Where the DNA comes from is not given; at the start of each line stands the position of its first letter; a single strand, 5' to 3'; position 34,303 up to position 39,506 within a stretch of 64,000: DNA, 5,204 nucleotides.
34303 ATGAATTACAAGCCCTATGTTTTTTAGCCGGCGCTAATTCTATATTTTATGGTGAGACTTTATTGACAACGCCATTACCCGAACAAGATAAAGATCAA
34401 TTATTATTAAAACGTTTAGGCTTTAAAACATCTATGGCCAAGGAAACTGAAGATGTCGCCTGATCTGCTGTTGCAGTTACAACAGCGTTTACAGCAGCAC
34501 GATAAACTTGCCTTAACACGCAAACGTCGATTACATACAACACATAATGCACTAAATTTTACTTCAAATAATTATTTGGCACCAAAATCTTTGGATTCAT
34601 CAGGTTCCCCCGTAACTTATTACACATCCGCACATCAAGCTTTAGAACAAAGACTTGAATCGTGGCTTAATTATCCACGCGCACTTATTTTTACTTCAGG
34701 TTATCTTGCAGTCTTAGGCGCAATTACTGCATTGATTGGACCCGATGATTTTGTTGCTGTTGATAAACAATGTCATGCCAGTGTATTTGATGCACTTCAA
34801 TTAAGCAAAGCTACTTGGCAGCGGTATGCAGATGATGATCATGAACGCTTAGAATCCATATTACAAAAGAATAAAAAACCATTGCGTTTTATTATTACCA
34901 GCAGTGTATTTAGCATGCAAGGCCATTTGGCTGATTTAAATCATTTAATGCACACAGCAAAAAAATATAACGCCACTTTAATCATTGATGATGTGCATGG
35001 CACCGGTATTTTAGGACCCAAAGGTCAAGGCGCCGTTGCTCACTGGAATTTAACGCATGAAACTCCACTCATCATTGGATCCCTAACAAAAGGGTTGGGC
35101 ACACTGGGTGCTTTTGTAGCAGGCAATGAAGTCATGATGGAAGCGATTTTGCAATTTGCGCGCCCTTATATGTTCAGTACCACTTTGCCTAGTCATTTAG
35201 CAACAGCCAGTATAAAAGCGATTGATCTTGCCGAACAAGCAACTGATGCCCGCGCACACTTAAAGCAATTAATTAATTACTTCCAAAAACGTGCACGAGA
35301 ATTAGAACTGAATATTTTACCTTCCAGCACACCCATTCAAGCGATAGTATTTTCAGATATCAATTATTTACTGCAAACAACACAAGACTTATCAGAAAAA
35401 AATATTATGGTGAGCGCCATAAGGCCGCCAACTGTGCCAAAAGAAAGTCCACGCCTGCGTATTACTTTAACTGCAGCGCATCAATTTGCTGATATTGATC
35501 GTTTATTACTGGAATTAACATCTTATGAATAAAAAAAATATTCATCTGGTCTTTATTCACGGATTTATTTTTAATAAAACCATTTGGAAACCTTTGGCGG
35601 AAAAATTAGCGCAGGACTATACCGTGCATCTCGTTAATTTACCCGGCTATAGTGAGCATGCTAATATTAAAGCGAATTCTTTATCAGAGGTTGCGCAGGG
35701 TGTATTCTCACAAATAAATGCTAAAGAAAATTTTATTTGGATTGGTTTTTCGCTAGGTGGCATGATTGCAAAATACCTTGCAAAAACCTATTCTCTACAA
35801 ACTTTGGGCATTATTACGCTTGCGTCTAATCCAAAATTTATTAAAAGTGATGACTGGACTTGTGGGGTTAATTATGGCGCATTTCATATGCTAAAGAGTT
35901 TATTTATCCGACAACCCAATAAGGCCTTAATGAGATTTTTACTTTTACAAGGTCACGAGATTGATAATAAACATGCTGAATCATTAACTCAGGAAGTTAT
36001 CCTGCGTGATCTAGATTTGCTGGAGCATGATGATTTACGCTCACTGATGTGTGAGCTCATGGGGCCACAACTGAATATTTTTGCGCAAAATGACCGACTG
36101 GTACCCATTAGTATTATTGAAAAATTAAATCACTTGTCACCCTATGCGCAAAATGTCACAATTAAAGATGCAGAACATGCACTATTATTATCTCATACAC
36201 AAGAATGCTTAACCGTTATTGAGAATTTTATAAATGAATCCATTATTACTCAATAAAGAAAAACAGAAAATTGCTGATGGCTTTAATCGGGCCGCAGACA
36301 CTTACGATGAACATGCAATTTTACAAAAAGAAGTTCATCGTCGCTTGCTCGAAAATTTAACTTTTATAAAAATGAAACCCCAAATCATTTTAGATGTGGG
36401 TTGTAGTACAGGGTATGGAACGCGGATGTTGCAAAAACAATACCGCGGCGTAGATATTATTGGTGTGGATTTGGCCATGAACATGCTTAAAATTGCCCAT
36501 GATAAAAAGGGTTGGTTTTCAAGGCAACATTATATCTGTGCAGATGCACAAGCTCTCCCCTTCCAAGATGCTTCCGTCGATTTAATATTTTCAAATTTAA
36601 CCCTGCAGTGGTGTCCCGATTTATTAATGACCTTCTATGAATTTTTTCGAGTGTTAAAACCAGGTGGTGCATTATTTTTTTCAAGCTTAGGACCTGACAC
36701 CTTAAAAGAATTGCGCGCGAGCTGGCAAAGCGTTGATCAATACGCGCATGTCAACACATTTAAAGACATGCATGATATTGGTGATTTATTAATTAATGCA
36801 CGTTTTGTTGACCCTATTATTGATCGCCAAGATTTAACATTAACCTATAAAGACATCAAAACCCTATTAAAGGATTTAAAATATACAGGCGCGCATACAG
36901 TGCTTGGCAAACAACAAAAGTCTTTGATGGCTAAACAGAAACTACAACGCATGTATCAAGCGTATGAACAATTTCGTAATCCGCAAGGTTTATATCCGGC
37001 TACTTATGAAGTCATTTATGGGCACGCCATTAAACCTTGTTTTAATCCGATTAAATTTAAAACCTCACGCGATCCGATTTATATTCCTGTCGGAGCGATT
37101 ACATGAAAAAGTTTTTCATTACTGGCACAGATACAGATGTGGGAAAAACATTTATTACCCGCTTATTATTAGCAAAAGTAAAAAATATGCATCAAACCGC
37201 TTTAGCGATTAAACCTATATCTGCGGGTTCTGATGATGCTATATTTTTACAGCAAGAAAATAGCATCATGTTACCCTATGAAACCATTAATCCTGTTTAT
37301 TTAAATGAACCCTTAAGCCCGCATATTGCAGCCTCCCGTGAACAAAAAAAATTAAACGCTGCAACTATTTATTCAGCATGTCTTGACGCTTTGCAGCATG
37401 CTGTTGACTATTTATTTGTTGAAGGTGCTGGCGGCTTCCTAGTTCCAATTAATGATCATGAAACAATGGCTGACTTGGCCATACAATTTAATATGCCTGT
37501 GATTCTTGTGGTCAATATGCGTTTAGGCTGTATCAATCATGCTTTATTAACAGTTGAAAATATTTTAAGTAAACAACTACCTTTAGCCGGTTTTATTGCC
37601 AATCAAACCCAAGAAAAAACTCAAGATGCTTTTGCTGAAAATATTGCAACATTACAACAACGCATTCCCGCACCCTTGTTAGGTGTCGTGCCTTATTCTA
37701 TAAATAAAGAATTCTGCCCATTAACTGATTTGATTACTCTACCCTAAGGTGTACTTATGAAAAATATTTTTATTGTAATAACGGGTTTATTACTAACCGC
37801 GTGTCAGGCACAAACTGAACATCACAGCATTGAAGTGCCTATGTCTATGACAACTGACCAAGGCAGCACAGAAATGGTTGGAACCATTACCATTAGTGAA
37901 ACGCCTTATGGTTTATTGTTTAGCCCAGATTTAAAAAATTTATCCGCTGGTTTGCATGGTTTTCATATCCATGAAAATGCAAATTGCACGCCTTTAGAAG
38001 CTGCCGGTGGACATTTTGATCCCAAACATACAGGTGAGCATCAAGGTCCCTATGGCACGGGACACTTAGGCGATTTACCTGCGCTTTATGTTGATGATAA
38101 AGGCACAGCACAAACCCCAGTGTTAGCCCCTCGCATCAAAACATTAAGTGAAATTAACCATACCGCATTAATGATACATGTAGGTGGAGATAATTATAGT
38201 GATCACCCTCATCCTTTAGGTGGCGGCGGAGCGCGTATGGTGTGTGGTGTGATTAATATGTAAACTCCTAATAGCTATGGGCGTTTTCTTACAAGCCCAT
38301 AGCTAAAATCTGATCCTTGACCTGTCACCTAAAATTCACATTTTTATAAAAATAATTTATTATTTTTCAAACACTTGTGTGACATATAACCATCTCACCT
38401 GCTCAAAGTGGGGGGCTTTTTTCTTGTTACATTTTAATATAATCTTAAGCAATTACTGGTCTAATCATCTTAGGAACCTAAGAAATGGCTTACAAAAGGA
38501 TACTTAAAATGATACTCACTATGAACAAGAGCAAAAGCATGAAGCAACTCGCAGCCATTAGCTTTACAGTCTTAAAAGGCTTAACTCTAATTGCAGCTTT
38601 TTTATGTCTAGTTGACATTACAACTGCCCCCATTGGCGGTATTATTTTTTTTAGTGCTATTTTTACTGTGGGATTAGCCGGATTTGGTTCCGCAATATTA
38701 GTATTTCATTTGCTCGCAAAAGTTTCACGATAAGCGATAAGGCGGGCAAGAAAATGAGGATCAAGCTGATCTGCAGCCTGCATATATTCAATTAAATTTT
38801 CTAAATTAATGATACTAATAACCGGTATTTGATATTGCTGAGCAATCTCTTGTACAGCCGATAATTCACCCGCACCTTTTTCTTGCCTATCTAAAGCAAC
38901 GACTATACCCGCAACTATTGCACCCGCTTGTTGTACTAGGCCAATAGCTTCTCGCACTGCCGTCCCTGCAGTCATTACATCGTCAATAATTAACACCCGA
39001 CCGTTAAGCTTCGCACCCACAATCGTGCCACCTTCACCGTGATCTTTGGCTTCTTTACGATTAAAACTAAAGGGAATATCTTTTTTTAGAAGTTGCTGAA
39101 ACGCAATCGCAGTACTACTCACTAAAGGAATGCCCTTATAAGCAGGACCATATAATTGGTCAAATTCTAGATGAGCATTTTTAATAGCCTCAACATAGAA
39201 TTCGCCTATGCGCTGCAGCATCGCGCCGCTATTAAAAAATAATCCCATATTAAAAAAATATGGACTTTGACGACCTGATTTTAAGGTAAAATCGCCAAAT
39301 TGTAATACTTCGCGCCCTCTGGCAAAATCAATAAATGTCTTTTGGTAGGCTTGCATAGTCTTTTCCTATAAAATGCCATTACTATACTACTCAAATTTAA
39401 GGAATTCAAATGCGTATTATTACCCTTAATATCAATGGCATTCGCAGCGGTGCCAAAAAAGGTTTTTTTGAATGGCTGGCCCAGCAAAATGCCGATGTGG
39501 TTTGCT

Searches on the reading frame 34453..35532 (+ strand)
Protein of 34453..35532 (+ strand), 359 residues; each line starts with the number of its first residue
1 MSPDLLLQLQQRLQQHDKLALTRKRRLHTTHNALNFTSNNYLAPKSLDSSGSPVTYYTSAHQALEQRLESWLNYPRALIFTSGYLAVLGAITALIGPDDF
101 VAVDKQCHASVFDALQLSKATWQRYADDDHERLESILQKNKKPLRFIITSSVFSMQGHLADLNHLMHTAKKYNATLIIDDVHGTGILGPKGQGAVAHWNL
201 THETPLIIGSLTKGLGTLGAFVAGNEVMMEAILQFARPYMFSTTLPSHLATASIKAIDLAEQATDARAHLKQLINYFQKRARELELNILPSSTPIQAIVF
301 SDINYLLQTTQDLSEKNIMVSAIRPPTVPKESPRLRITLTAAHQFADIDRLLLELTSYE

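Call 41: search_protein_families(library=pfam, proteins=[window:34453-35532:+], max_evalue=0.0001)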
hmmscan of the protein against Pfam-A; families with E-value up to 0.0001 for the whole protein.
window:34453-35532:+ (359 aa): 2 families
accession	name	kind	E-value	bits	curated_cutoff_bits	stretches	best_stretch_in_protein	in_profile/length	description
PF00155.27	Aminotran_1_2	-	7.1e-41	141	19.7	1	49-352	30-358/361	Aminotransferase class I and II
PF01053.26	Cys_Met_Meta_PP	-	1.8e-06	27.2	27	1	59-187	52-181/381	Cys/Met metabolism PLP-dependent enzyme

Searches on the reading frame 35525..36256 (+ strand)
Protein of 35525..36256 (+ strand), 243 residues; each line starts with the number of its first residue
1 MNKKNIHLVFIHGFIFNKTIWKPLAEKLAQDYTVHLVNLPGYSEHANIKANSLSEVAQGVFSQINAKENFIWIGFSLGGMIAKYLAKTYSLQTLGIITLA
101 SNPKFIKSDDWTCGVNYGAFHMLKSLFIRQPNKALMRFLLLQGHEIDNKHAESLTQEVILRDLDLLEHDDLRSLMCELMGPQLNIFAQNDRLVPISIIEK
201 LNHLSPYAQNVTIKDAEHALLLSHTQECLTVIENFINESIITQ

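Call 41: search_protein_families(library=pfam, proteins=[window:35525-36256:+], max_evalue=0.0001)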
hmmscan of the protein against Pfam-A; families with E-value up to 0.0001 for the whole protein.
window:35525-36256:+ (243 aa): 4 families
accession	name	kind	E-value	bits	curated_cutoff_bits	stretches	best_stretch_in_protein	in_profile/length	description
PF00561.26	Abhydrolase_1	-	2.7e-17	63.7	25.8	1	7-224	2-244/245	alpha/beta hydrolase fold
PF12697.13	Abhydrolase_6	-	3.7e-12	47.8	26.3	1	8-228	1-214/217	Alpha/beta hydrolase family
PF12695.13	Abhydrolase_5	-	5.5e-08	33.2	27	1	8-104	2-92/164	Alpha/beta hydrolase family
PF00975.26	Thioesterase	-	3.2e-05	24.7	26.4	1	17-90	12-88/226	Thioesterase domain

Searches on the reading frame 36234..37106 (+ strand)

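Call 41: search_protein_families(library=pfam, proteins=[window:36234-37106:+], max_evalue=0.0001)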
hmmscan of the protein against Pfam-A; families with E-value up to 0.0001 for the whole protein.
window:36234-37106:+ (290 aa): 6 families
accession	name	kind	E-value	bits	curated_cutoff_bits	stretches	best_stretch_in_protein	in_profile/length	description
PF08241.18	Methyltransf_11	-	1e-23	84.2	21.2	1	53-149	1-95/95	Methyltransferase domain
PF13649.12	Methyltransf_25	-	7.2e-21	75.1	27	1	52-145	1-97/97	Methyltransferase domain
PF01209.24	Ubie_methyltran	-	6.5e-17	62.1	20.1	1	9-161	5-163/233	ubiE/COQ5 methyltransferase family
PF13489.12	Methyltransf_23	-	7.6e-15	55.5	27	1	32-185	3-153/164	Methyltransferase domain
PF13847.12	Methyltransf_31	-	8.8e-15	55.1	27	1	52-171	7-129/145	Methyltransferase domain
PF08242.18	Methyltransf_12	-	8e-13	49.4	30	1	53-147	1-98/98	Methyltransferase domain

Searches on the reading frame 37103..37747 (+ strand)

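Call 41: search_protein_families(library=pfam, proteins=[window:37103-37747:+], max_evalue=0.0001)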
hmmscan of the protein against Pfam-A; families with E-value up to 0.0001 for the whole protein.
window:37103-37747:+ (214 aa): 2 families
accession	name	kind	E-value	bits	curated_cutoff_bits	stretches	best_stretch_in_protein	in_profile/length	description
PF13500.12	AAA_26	-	2.3e-43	148.8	27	1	3-199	2-191/198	AAA domain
PF01656.29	CbiA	-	2e-09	37.9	25.4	1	5-201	2-114/125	CobQ/CobB/MinD/ParA nucleotide binding domain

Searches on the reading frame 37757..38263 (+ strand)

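Call 41: search_protein_families(library=pfam, proteins=[window:37757-38263:+], max_evalue=0.0001)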
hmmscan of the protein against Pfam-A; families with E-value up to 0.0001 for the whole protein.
window:37757-38263:+ (168 aa): 1 family
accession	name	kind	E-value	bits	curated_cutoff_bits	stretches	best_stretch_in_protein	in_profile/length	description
PF00080.25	Sod_Cu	-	8.5e-32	110.8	28.9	1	41-166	2-133/133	Copper/zinc superoxide dismutase (SODC)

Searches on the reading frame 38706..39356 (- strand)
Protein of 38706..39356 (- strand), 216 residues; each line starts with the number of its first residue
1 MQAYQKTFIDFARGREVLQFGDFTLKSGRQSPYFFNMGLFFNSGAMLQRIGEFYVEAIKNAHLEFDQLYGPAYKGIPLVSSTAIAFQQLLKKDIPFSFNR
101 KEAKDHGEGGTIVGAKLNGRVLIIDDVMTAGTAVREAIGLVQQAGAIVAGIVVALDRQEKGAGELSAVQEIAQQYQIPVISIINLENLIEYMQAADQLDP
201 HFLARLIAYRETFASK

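Call 42: search_protein_families(library=pfam, proteins=[window:38706-39356:-], max_evalue=0.0001)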
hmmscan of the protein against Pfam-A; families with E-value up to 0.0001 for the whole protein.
window:38706-39356:- (216 aa): 1 family
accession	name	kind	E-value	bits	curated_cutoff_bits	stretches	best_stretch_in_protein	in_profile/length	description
PF00156.33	Pribosyltran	-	1.8e-11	44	26.3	1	43-160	8-129/158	Phosphoribosyl transferase domain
